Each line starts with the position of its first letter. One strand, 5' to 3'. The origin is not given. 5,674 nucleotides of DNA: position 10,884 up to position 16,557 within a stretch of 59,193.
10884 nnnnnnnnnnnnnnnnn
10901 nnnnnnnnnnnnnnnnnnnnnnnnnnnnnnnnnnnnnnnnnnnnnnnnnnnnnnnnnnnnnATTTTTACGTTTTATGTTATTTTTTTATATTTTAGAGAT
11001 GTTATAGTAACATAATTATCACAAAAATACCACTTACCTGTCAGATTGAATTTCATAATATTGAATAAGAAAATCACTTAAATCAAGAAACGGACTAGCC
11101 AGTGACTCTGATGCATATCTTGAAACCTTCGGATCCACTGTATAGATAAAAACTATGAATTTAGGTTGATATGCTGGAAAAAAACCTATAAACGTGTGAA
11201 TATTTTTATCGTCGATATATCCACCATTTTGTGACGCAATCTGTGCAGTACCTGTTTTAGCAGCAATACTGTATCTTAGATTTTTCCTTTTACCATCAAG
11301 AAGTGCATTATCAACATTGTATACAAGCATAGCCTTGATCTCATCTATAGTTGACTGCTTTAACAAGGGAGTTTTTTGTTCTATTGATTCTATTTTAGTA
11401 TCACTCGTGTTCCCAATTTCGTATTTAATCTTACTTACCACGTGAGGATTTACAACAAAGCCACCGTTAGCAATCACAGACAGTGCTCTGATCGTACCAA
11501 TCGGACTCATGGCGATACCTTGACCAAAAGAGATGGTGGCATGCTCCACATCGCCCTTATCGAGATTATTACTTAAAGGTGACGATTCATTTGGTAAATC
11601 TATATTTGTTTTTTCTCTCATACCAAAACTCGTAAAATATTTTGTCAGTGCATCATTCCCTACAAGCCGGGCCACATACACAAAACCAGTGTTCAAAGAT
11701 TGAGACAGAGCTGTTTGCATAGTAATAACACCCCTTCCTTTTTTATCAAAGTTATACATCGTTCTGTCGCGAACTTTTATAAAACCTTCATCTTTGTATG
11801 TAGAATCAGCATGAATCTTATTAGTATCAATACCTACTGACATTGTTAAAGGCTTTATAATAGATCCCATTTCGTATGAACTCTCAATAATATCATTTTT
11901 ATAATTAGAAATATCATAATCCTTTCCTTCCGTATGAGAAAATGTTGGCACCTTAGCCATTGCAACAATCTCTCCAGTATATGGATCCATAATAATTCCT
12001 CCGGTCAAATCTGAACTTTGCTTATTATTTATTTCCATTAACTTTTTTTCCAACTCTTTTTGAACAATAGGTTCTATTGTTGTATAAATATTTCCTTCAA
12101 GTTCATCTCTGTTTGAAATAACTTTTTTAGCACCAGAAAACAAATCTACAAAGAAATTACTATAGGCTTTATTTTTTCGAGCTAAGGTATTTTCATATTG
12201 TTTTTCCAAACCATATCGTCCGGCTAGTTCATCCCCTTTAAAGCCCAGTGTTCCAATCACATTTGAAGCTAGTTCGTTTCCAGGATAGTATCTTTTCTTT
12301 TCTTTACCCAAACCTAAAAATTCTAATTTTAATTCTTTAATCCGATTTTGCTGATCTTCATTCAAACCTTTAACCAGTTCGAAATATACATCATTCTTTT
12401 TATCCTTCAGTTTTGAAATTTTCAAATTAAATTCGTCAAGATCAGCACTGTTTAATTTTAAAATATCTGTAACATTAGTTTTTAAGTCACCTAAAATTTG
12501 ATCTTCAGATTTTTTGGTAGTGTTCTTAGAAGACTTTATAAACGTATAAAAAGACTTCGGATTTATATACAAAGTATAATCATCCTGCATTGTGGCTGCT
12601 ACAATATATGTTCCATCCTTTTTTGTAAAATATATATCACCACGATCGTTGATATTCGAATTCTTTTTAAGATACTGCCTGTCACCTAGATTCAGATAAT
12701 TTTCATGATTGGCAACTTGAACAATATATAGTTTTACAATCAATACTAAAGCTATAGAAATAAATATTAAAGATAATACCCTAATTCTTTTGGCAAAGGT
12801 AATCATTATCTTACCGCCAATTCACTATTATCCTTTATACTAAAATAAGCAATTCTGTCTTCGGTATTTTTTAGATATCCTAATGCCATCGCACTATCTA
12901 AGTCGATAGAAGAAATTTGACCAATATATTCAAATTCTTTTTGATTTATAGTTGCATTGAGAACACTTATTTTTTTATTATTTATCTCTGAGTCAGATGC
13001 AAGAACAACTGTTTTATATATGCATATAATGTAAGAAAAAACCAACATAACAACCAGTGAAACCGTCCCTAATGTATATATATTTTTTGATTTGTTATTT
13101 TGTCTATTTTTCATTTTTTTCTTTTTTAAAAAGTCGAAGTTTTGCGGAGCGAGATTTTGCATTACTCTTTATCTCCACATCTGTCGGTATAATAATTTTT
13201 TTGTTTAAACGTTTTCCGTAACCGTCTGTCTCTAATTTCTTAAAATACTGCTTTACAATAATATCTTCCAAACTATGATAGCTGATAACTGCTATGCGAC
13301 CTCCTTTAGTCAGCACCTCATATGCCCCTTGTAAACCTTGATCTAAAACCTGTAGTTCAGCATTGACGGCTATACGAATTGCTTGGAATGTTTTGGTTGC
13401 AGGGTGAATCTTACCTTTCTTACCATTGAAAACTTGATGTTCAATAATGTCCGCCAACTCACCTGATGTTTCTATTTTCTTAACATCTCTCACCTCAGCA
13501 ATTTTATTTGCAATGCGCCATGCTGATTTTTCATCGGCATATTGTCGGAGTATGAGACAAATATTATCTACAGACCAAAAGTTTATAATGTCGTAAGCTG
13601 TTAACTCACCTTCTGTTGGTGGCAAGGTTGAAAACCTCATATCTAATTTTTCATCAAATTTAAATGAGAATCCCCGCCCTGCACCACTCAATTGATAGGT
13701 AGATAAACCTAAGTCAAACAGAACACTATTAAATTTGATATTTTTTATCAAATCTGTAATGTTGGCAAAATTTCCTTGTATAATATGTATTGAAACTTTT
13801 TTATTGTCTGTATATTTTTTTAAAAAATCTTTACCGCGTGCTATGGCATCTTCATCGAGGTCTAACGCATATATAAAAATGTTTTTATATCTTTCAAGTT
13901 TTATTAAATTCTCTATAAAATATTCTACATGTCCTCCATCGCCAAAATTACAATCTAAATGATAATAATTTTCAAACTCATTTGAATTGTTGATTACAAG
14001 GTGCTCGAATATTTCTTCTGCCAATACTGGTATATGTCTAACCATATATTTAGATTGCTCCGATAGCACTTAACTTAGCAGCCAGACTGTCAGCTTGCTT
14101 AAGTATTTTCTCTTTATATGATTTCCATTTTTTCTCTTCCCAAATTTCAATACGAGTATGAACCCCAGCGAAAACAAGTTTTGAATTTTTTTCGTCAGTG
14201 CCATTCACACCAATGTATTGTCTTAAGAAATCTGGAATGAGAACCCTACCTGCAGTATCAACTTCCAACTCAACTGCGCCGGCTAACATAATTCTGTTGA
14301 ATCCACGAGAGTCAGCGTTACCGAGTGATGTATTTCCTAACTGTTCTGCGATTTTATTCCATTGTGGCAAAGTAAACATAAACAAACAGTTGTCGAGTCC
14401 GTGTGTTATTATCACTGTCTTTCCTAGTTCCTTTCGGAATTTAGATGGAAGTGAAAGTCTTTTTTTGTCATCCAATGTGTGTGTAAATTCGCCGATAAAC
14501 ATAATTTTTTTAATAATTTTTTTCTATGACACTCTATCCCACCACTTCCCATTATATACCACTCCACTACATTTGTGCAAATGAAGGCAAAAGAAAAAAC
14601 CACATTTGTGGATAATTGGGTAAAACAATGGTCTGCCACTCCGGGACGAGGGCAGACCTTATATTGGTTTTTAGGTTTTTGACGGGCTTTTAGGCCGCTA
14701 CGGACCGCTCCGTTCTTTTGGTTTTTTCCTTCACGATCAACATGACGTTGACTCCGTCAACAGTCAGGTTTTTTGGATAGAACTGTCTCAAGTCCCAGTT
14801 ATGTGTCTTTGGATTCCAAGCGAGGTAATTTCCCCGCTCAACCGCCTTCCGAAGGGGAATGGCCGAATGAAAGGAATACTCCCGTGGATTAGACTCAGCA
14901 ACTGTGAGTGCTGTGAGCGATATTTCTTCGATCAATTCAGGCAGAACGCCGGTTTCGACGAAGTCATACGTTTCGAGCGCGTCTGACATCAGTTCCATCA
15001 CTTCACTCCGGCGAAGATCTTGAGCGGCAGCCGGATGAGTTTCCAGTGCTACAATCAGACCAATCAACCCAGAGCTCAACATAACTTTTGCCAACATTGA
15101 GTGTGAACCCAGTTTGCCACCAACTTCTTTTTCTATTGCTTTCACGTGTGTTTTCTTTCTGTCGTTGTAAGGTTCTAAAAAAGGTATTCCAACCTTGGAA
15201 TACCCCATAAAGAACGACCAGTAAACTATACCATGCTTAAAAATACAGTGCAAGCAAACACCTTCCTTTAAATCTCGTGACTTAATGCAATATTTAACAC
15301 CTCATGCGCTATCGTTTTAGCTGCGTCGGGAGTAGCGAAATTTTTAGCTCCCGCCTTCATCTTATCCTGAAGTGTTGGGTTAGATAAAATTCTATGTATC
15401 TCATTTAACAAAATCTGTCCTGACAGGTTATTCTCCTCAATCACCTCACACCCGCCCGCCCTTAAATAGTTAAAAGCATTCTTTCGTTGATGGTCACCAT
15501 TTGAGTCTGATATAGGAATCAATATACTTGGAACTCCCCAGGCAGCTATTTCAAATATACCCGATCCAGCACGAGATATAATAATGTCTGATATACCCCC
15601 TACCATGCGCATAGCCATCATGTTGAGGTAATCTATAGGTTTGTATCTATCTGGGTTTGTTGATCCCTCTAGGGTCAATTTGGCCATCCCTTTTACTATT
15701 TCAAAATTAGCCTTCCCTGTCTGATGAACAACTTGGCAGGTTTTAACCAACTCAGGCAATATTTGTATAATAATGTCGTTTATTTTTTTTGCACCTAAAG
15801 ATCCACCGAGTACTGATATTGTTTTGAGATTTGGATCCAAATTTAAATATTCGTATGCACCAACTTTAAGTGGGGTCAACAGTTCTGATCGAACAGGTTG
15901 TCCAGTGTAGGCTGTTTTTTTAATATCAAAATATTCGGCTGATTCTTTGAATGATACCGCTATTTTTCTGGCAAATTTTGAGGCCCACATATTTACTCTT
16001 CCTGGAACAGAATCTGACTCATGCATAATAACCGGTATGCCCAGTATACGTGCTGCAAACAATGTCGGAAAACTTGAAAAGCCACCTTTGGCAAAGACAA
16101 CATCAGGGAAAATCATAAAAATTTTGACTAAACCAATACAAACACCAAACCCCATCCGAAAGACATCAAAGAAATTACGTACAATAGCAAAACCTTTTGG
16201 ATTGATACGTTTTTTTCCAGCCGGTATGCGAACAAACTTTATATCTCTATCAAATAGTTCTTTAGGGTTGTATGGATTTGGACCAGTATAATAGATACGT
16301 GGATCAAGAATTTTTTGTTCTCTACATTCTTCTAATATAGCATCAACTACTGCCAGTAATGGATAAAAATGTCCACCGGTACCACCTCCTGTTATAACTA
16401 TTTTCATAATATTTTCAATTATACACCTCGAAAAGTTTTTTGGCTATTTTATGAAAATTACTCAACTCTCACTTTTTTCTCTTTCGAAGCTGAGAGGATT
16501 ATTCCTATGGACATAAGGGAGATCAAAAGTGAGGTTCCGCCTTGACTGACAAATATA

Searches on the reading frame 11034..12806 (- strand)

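Call 51: search_protein_families(library=pfam, proteins=[window:11034-12806:-], max_evalue=0.00001)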
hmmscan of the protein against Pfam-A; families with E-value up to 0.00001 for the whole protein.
window:11034-12806:- (590 aa): 2 families
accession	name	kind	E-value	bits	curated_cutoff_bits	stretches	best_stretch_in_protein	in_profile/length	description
PF00905.27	Transpeptidase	-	1.3e-61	208.8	22.1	1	271-572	4-292/299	Penicillin binding protein transpeptidase domain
PF03717.20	PBP_dimer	-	1.4e-08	35.8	24.4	1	81-209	19-159/180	Penicillin-binding Protein dimerisation domain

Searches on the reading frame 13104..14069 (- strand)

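Call 51: search_protein_families(library=pfam, proteins=[window:13104-14069:-], max_evalue=0.00001)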
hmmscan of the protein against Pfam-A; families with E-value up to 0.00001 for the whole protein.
window:13104-14069:- (321 aa): 1 family
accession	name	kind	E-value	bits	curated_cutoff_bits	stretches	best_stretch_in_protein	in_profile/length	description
PF01795.25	Methyltransf_5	-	7.4e-82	275.7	27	1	10-316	2-308/309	MraW methylase family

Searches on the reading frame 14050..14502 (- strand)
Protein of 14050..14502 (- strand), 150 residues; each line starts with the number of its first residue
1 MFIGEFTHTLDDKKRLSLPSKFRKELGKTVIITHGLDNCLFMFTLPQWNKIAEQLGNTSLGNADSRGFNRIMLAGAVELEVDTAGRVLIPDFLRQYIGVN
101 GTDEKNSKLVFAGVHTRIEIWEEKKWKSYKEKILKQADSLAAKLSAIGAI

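Call 51: search_protein_families(library=pfam, proteins=[window:14050-14502:-], max_evalue=0.00001)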
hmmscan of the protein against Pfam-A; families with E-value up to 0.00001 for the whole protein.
window:14050-14502:- (150 aa): 1 family
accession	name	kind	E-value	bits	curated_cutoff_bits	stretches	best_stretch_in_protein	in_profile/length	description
PF02381.23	MraZ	-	1.1e-32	112.2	23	2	1-70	1-71/72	MraZ protein, putative antitoxin-like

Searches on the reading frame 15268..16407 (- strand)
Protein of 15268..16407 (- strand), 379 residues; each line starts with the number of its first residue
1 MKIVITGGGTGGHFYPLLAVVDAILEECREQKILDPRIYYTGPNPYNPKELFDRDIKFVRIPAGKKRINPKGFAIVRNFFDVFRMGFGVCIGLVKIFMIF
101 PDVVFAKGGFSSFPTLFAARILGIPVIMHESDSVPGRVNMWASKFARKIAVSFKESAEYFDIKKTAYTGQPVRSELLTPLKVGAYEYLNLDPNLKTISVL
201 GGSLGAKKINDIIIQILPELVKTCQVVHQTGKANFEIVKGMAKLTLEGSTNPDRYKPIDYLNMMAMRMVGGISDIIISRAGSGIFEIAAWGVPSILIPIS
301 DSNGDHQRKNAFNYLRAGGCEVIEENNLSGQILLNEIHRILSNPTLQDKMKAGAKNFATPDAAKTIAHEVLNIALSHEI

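Call 52: search_protein_families(library=pfam, proteins=[window:15268-16407:-], max_evalue=0.00001)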
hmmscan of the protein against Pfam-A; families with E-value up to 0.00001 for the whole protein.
window:15268-16407:- (379 aa): 2 families
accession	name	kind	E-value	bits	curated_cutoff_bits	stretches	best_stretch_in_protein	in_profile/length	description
PF04101.22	Glyco_tran_28_C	-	2.1e-29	103.2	22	1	196-365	1-165/166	Glycosyltransferase family 28 C-terminal domain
PF03033.26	Glyco_transf_28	-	6.8e-21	75.2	26.2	1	3-150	1-138/139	Glycosyltransferase family 28 N-terminal domain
